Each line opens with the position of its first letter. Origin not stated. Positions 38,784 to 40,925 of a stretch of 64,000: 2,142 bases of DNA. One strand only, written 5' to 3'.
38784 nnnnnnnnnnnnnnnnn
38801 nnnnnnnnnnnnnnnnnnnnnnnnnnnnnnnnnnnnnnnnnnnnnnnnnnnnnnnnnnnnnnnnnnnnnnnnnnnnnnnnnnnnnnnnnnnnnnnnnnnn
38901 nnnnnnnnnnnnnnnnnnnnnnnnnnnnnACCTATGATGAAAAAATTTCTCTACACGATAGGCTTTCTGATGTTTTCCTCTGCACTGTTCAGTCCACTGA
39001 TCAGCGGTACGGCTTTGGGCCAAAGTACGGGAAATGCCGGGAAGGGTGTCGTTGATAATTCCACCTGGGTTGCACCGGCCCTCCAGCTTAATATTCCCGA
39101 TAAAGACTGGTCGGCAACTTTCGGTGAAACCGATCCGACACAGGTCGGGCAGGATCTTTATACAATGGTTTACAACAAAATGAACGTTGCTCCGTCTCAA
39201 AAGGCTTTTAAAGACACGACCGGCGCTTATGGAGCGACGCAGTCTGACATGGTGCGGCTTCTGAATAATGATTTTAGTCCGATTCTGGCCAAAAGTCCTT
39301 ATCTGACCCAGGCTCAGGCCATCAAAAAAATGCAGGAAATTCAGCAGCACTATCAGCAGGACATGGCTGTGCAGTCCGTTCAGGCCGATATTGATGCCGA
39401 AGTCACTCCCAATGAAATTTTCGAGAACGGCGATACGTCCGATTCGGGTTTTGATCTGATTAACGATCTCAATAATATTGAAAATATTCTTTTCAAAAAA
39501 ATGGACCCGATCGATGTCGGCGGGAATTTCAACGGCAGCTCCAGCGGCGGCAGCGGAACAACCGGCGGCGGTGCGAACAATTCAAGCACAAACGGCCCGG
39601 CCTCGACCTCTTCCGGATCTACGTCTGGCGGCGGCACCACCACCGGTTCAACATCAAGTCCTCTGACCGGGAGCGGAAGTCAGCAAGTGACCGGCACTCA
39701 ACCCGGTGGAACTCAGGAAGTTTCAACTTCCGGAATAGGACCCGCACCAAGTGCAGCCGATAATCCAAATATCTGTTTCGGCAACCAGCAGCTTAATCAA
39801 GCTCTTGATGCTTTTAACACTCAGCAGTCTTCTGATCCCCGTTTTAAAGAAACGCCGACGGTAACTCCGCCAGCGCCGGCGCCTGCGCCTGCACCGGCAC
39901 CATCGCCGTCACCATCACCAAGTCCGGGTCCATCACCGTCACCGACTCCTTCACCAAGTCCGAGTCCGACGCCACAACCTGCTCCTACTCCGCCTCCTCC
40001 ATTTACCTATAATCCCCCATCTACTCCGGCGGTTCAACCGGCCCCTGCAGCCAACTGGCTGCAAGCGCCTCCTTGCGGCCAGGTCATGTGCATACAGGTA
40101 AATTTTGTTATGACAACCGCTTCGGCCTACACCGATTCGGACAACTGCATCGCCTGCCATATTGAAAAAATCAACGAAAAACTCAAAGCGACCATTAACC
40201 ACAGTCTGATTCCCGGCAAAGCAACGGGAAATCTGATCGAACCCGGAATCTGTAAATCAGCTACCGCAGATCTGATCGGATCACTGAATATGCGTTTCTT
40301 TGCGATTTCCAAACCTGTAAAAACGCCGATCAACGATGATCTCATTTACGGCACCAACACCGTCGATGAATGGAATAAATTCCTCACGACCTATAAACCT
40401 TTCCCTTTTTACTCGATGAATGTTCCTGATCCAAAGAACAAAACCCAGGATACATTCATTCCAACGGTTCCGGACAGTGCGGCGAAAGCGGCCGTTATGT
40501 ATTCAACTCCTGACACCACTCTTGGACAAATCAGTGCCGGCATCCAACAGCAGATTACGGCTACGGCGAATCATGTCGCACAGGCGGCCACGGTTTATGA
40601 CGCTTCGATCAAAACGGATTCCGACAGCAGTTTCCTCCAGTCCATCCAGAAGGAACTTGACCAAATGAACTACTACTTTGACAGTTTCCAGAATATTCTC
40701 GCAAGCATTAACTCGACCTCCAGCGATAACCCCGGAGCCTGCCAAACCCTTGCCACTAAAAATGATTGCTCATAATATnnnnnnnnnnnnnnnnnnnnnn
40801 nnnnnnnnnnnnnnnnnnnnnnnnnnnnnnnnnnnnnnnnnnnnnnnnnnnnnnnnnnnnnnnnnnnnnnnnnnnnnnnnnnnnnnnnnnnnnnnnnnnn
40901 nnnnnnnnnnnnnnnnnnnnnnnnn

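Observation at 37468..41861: Four-gene cassette of secreted orphan proteins sharing signal-peptide style and a C-terminal Cys tail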

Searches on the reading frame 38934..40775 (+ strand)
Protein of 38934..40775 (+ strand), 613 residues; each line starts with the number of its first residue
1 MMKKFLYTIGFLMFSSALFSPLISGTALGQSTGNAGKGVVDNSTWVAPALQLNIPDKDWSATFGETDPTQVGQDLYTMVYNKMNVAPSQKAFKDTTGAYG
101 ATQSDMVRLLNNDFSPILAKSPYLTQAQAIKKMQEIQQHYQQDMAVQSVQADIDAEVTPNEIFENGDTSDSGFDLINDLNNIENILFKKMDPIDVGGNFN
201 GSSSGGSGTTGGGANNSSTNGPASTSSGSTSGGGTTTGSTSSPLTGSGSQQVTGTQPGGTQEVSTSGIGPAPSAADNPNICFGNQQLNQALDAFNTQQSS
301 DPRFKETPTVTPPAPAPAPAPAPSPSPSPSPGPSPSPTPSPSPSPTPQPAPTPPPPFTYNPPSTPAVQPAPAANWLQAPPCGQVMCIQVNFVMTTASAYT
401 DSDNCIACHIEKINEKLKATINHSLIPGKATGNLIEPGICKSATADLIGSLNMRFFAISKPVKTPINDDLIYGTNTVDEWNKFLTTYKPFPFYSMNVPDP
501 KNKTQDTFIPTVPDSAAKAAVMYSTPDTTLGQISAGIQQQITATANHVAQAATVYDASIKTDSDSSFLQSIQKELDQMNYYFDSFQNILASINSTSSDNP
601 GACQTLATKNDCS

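Call 4: search_protein_families(library=pfam, proteins=[window:38934-40775:+], max_evalue=1)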
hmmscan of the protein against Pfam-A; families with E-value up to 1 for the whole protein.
window:38934-40775:+ (613 aa): 0 families

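Call 41: find_homologous_proteins(query=window:38934-40772:+, max_evalue=0.001)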
Query window:38934-40772:+ (613 aa): 54 proteins with E <= 0.001 among 8000 candidates.
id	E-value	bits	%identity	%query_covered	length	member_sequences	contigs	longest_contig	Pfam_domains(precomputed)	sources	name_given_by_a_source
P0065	3.5e-216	738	57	100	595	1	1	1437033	-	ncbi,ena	-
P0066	6.3e-208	710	55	100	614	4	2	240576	-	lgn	-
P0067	4.9e-205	701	54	100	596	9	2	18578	-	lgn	-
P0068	6.0e-204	697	54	100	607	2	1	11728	-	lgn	-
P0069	5.4e-201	687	54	100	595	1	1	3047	-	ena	-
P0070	1.0e-200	687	54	100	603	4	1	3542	-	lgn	-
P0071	2.0e-194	666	56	92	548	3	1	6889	-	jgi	-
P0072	5.7e-194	664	52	100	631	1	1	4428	-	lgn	-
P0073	3.0e-191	655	52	100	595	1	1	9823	-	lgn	-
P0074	1.4e-180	620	54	51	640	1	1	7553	-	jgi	jgi:hypothetical protein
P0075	2.9e-180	619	54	92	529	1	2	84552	-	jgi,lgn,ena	-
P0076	8.9e-166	571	48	100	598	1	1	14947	-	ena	-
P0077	4.6e-143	496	43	100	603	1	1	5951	-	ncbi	-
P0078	3.9e-141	490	43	100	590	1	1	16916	-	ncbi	-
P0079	3.5e-124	434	38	100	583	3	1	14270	-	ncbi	-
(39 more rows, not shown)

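Call 58: search_protein_families(library=ncbifam, proteins=[window:38934-40772:+], max_evalue=0.1)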
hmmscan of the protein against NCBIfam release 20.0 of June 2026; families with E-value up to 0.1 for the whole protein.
window:38934-40772:+ (613 aa): 0 families

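Call 62: search_solved_structures(query=A4, max_evalue=1)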
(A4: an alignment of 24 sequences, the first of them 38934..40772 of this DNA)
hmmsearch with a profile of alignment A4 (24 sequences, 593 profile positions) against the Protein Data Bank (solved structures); distinct sequences matched with E-value up to 1: 0.

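Call 101: search_protein_families(library=phrogs, proteins=[window:38934-40772:+], max_evalue=0.01)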
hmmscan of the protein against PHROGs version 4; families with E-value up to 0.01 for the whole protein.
window:38934-40772:+ (613 aa): 1 family
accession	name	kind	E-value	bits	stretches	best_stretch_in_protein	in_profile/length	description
phrog_24790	-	unknown function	0.00078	19.6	1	191-283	223-317/439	-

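Call 102: search_protein_families(library=padloc, proteins=[window:38934-40772:+], max_evalue=0.01)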
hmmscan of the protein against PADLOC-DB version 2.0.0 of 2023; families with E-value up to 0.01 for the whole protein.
window:38934-40772:+ (613 aa): 0 families
